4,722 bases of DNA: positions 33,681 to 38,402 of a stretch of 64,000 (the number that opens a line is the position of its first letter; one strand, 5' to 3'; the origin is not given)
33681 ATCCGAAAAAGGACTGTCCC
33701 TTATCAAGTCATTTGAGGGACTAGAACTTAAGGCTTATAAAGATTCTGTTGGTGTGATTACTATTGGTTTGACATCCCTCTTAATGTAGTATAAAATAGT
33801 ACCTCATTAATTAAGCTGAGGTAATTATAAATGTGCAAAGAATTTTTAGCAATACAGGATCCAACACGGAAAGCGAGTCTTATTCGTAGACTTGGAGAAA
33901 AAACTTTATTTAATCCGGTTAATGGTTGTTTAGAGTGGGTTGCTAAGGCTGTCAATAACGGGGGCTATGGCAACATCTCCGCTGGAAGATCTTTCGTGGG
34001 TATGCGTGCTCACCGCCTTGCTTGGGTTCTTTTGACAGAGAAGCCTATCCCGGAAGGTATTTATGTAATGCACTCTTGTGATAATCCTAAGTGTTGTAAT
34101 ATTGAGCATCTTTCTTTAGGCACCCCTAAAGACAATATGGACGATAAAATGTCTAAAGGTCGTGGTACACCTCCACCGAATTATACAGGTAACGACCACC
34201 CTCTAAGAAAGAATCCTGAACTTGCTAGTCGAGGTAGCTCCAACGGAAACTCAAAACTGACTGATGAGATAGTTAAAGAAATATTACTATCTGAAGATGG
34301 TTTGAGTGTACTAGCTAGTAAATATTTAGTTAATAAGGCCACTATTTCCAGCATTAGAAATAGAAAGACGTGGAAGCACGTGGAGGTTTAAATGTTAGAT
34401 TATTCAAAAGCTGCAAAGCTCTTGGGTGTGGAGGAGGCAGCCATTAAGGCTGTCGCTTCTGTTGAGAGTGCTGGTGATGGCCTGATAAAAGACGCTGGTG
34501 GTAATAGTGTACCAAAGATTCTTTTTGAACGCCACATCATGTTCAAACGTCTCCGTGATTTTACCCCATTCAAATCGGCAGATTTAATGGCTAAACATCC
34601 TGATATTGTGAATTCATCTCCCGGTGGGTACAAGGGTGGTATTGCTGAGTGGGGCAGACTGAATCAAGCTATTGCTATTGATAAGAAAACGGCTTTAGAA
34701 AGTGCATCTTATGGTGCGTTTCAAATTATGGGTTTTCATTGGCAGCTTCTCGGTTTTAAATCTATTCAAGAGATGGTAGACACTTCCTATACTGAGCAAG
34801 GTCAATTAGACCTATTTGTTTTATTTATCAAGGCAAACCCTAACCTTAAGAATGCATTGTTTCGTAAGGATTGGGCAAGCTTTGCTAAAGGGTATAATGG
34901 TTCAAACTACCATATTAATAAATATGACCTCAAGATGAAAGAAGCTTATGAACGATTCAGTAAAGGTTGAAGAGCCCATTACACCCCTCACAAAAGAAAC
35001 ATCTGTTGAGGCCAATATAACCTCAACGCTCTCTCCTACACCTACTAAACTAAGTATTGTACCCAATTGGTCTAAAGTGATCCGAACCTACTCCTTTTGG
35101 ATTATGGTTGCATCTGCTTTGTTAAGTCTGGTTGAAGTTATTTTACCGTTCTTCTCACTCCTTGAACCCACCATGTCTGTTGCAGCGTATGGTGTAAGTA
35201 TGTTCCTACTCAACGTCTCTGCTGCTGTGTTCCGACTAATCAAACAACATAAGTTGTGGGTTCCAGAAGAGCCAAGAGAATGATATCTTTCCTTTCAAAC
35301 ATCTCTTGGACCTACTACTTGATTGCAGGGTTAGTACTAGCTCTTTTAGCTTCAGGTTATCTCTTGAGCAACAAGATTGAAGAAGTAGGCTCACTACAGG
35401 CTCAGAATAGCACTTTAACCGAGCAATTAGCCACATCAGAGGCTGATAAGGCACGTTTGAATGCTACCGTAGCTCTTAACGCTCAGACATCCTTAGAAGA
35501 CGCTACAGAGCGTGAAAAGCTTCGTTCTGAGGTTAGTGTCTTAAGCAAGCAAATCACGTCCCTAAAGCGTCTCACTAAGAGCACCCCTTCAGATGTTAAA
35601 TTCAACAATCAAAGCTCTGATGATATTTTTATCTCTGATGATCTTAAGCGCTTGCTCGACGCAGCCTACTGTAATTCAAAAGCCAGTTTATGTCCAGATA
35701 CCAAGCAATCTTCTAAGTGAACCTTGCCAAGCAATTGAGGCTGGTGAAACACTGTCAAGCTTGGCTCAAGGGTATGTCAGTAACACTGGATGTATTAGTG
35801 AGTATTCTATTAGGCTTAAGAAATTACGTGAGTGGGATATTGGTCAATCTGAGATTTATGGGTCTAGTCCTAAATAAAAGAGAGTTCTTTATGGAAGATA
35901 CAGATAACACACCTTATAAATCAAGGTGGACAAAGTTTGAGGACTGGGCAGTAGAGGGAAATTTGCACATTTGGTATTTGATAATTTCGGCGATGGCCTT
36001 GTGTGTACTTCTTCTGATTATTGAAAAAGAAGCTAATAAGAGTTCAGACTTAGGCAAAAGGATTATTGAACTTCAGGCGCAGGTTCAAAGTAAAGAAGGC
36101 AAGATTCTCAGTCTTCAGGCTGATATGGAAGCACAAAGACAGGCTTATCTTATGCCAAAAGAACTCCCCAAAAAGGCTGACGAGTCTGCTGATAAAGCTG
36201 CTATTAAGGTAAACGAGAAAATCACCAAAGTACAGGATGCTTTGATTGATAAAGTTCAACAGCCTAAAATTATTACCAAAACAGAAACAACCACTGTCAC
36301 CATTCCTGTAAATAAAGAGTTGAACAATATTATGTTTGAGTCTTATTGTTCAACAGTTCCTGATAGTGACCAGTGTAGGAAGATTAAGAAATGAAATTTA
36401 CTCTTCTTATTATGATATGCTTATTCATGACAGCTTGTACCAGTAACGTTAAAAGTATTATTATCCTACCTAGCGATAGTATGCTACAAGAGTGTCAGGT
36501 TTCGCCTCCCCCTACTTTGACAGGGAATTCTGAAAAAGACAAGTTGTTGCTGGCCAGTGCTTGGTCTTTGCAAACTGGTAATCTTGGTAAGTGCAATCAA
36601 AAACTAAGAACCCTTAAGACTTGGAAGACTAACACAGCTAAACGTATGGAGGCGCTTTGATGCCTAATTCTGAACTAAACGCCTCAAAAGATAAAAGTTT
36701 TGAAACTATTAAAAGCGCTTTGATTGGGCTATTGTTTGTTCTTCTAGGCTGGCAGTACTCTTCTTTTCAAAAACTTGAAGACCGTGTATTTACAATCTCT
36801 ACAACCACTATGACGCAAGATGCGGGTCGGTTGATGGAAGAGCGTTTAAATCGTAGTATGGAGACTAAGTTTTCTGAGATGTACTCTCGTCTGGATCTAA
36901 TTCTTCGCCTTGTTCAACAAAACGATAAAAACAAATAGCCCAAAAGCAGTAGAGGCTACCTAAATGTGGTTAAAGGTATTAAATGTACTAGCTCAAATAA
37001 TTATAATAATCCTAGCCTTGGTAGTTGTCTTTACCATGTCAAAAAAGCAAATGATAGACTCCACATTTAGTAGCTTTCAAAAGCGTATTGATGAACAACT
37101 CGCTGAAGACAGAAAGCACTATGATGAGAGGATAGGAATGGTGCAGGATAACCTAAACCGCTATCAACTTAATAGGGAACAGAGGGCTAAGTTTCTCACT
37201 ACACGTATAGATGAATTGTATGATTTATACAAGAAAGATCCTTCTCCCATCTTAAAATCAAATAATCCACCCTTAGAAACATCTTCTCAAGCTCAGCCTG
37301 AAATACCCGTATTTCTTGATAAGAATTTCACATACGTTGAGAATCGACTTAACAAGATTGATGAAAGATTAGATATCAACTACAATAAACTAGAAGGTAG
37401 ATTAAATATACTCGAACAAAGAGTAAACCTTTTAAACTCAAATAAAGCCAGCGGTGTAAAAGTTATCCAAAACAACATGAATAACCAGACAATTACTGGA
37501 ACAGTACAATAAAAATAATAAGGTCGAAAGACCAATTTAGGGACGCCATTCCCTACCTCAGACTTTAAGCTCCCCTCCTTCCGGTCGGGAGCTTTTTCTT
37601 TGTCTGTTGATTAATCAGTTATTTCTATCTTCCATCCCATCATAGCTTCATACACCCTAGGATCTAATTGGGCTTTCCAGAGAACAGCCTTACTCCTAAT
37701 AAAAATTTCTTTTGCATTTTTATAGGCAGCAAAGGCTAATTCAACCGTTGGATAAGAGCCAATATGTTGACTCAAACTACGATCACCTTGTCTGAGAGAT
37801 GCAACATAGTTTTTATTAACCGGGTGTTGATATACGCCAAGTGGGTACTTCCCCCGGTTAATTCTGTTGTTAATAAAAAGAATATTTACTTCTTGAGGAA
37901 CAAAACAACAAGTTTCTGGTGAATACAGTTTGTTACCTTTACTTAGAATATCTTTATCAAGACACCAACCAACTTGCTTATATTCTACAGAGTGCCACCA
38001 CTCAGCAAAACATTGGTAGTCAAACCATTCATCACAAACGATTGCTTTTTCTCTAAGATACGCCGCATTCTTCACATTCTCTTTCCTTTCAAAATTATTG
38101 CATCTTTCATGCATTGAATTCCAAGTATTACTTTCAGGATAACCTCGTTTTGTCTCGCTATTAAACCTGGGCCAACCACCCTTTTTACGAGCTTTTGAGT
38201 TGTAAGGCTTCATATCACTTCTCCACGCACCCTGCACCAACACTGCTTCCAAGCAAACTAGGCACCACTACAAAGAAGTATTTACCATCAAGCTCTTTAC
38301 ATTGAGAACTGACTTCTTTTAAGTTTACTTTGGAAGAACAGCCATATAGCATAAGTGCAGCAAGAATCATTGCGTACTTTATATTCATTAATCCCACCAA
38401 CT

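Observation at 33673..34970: Apparent endolysin replacement: GH24 lysozyme truncated by an HNH plus muramidase cassette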

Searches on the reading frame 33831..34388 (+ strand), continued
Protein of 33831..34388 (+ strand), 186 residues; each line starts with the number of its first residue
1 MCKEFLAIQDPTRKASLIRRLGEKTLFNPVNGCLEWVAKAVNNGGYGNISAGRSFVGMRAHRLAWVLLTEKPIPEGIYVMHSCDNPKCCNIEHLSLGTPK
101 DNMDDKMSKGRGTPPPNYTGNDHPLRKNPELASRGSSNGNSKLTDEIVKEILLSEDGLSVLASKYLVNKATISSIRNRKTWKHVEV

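Call 76: fold_search(model_id=the predicted structure, library=pdb)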
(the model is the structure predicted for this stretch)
No match with E <= 0.001 here; weaker rows may still be real.
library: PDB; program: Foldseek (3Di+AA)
matches with E <= 10: 500; with E <= 0.001: 0
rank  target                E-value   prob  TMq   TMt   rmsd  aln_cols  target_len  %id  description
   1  9qky_A                5.7e-02  0.87  0.31  0.34   6.0       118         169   17  The structure of the DNA-binding domain of Nuclear Factor 1 X bound to NFI consensus DNA sequence (released 2025-09-17)
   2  2o6m_A                1.4e-01  0.54  0.31  0.35  11.9       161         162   20  H98Q mutant of the homing endonuclease I-PPOI complexed with DNA (released 2007-10-30)
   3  1evw_A                1.6e-01  0.60  0.34  0.38  11.5       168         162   18  L116A MUTANT OF THE HOMING ENDONUCLEASE I-PPOI COMPLEXED TO HOMING SITE DNA. (released 2000-08-03)
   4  1a74_A                1.7e-01  0.60  0.29  0.33   9.3       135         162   21  I-PPOL HOMING ENDONUCLEASE/DNA COMPLEX (released 1998-06-22)
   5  9xvd_A                1.8e-01  0.90  0.34  0.36   5.1       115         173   15  Crystal structure of NFIC homodimer bound to DNA (released 2025-12-31)
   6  1cyq_A                1.9e-01  0.60  0.34  0.38  11.9       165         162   19  INTRON ENCODED HOMING ENDONUCLEASE I-PPOI (H98A)/DNA HOMING SITE COMPLEX (released 1999-11-19)
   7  9xvd_C                2.4e-01  0.87  0.34  0.36   5.1       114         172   14  Crystal structure of NFIC homodimer bound to DNA (released 2025-12-31)
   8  7qqe                  2.5e-01  0.51  0.26  0.29   7.9        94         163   17  Nuclear factor one X - NFIX in P41212 (released 2023-01-18)
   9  9jh4_C                2.7e-01  0.80  0.33  0.36   4.6       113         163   16  Crystal Structure of NFIA DNA-binding Domain (released 2025-12-24)
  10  9jh4_A                3.2e-01  0.63  0.30  0.34   5.0       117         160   14  Crystal Structure of NFIA DNA-binding Domain (released 2025-12-24)
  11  9g6k_Lm               3.6e-01  0.06  0.13  0.13  14.2       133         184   14  LSU structure derived from the LSU sample of the mitoribosome from T. gondii. (released 2024-12-11)
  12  7qqd_A                4.6e-01  0.60  0.30  0.34   4.9       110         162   14  Nuclear factor one X - NFIX in P21 (released 2023-01-18)
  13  9wa7_A                4.6e-01  0.75  0.32  0.37   4.3       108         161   17  Crystal Structure of Human NFIX in Complex with TGGCA(N3)TGCCA Palindromic DNA (released 2026-03-11)
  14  5yi3_B                5.1e-01  0.38  0.17  0.21  11.1        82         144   13  Structure of Lactococcus lactis ZitR, C30S mutant in complex with DNA (released 2017-12-06)
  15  9xvd_B                5.5e-01  0.69  0.34  0.36   5.0       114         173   15  Crystal structure of NFIC homodimer bound to DNA (released 2025-12-31)
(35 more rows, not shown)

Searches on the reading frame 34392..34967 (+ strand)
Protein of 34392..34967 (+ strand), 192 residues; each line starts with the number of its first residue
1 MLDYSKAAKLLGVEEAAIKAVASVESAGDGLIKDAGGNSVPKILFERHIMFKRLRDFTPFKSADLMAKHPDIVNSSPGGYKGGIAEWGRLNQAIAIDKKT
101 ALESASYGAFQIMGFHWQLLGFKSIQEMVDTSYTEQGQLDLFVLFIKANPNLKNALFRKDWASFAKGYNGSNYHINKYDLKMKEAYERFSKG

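Call 3: search_protein_families(library=pfam, proteins=[window:34392-34967:+], max_evalue=0.1)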
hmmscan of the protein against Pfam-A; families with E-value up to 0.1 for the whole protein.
window:34392-34967:+ (192 aa): 1 family
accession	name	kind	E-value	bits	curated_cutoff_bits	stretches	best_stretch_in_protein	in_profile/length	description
PF11860.13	Muramidase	-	1.9e-56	191.5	22.3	1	15-189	2-174/175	N-acetylmuramidase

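Call 7: find_related_loci(query=window:34392-34967:+, collection=viral_contigs, flank=4000)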
Query window:34392-34967:+ (192 aa) in viral_contigs; peptide patterns used: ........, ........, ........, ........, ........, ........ (x = any residue, [..] = any of these).
459 stretches matched a pattern; 458 encode a relative of the query (tblastn E <= 1e-3); the best 80 are kept; 80 distinct loci.
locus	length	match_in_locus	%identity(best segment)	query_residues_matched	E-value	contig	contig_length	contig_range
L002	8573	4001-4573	72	1-191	2e-93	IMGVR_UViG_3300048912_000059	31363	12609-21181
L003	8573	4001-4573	71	1-191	3e-91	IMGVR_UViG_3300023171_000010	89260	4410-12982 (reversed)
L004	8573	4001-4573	70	1-190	8e-86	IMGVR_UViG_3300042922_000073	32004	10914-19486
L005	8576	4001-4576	66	1-191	1e-83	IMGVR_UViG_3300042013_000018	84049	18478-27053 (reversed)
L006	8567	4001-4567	65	1-189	1e-82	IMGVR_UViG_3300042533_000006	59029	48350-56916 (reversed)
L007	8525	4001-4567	65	1-189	6e-80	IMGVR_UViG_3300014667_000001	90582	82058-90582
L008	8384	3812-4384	62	1-191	2e-78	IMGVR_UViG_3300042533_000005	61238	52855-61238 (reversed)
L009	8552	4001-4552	55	3-188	3e-62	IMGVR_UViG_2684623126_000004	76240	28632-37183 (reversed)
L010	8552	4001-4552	55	3-188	7e-62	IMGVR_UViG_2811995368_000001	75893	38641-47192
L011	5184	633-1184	55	3-188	1e-61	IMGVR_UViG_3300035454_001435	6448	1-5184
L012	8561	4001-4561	55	3-191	4e-61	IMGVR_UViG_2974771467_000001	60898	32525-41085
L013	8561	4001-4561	54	3-191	2e-60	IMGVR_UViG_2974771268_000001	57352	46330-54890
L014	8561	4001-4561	54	3-191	2e-60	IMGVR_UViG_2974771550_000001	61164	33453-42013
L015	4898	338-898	54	3-191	2e-60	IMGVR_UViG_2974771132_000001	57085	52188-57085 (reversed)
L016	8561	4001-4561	54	3-191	2e-60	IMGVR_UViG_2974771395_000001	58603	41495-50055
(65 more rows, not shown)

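Call 63: search_protein_families(library=phrogs, proteins=[window:34392-34967:+], max_evalue=0.001)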
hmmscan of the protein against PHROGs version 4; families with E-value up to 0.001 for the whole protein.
window:34392-34967:+ (192 aa): 2 families
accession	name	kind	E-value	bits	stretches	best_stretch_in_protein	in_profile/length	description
phrog_1224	-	head and packaging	7.9e-79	266.9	1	3-191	78-262/438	endolysin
phrog_2860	-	head and packaging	3.8e-64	217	1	3-190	7-187/189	endolysin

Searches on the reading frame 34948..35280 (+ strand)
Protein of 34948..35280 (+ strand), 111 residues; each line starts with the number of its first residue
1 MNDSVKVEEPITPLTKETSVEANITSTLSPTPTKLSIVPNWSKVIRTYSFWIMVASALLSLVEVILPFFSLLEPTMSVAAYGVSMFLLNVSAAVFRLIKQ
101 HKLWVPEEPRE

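Call 3: search_protein_families(library=pfam, proteins=[window:34948-35280:+], max_evalue=0.1)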
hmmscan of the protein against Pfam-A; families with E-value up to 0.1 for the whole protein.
window:34948-35280:+ (111 aa): 2 families
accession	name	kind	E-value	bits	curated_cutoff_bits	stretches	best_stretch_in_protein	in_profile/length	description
PF25612.1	DUF7940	-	8.9e-09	36.2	27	1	37-100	2-63/63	Family of unknown function (DUF7940)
PF22994.1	RSC4_Ig_like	-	0.024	14.6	24.2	1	16-59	40-86/150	RSC4 Ig-like domain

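Call 63: search_protein_families(library=phrogs, proteins=[window:34948-35280:+], max_evalue=0.001)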
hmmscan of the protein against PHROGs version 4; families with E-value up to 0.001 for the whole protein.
window:34948-35280:+ (111 aa): 1 family
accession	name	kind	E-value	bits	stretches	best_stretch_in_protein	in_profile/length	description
phrog_1356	-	lysis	1.7e-08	35.7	1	32-103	44-119/135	holin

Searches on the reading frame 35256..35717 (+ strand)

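Call 3: search_protein_families(library=pfam, proteins=[window:35256-35717:+], max_evalue=0.1)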
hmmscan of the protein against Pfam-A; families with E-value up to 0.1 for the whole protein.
window:35256-35717:+ (154 aa): 4 families
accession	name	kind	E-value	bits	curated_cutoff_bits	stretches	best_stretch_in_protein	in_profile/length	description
PF14775.11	NYD-SP28_assoc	-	0.0022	18.5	27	0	84-108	33-57/60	Sperm tail C-terminal domain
PF11180.13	DUF2968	-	0.0054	16.8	27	1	46-104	103-161/180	Protein of unknown function (DUF2968)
PF18210.6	Knl1_RWD_C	-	0.013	16.1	27.8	1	47-114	2-64/151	Knl1 RWD C-terminal domain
PF14197.11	Cep57_CLD_2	-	0.077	13.5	27.1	0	43-101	4-62/67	Centrosome localisation domain of PPC89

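Call 63: search_protein_families(library=phrogs, proteins=[window:35256-35717:+], max_evalue=0.001)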
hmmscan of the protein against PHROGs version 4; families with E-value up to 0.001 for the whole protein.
window:35256-35717:+ (154 aa): 4 families
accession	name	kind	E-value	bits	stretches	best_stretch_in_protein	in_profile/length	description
phrog_4349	-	lysis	3e-06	28.3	1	19-147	5-137/142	Rz-like spanin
phrog_739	-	lysis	7.1e-05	24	1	16-100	4-85/122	Rz-like spanin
phrog_5975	-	unknown function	0.00042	21.1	1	19-143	21-147/182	-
phrog_214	-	lysis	0.00066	20.6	1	17-101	6-90/176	Rz-like spanin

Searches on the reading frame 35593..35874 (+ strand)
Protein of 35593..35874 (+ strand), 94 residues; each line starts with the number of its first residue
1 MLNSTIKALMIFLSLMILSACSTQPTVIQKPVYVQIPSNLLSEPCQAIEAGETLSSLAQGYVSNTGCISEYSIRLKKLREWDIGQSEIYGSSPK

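Call 63: search_protein_families(library=phrogs, proteins=[window:35593-35874:+], max_evalue=0.001)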
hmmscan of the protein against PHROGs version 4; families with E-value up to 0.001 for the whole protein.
window:35593-35874:+ (94 aa): 3 families
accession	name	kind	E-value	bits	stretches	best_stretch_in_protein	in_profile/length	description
phrog_456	-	lysis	9.3e-09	35.9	1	3-61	8-66/102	Rz-like spanin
phrog_5388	-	lysis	0.00013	22.7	1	51-92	17-58/60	Rz-like spanin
phrog_1267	-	lysis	0.00051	21.7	1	9-81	7-81/119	Rz-like spanin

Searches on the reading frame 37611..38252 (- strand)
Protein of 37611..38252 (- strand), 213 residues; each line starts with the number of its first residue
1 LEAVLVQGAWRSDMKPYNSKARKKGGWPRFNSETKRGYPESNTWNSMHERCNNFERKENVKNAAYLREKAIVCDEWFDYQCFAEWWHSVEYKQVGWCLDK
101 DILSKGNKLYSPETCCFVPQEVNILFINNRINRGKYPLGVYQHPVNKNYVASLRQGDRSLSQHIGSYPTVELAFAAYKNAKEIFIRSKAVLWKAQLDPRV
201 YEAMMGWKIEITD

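Call 63: search_protein_families(library=phrogs, proteins=[window:37611-38252:-], max_evalue=0.001)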
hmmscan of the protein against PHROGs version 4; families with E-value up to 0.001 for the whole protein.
window:37611-38252:- (213 aa): 8 families
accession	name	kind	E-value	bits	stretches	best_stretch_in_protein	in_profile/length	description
phrog_953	-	DNA, RNA and nucleotide metabolism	3.2e-51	176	1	31-208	215-385/420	HNH endonuclease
phrog_374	-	DNA, RNA and nucleotide metabolism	8.7e-30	105.1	1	16-211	256-435/617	HNH endonuclease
phrog_2081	-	DNA, RNA and nucleotide metabolism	5.1e-18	66.4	1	29-131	94-199/433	HNH endonuclease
phrog_30929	-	unknown function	2.7e-08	34.1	1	24-166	21-163/413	-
phrog_899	-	unknown function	2.4e-05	25.5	1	91-184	40-112/221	-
phrog_3377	-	DNA, RNA and nucleotide metabolism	0.00034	21.5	1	38-121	12-88/196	HNH endonuclease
phrog_99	-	DNA, RNA and nucleotide metabolism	0.00044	21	1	129-183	201-258/383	HNH endonuclease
phrog_8790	-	DNA, RNA and nucleotide metabolism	0.00059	20.8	1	42-121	27-97/241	restriction endonuclease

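Call 96: search_protein_families(library=pfam, proteins=[window:37611-38213:-], max_evalue=0.01)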
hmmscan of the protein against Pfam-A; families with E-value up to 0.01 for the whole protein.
window:37611-38213:- (200 aa): 0 families
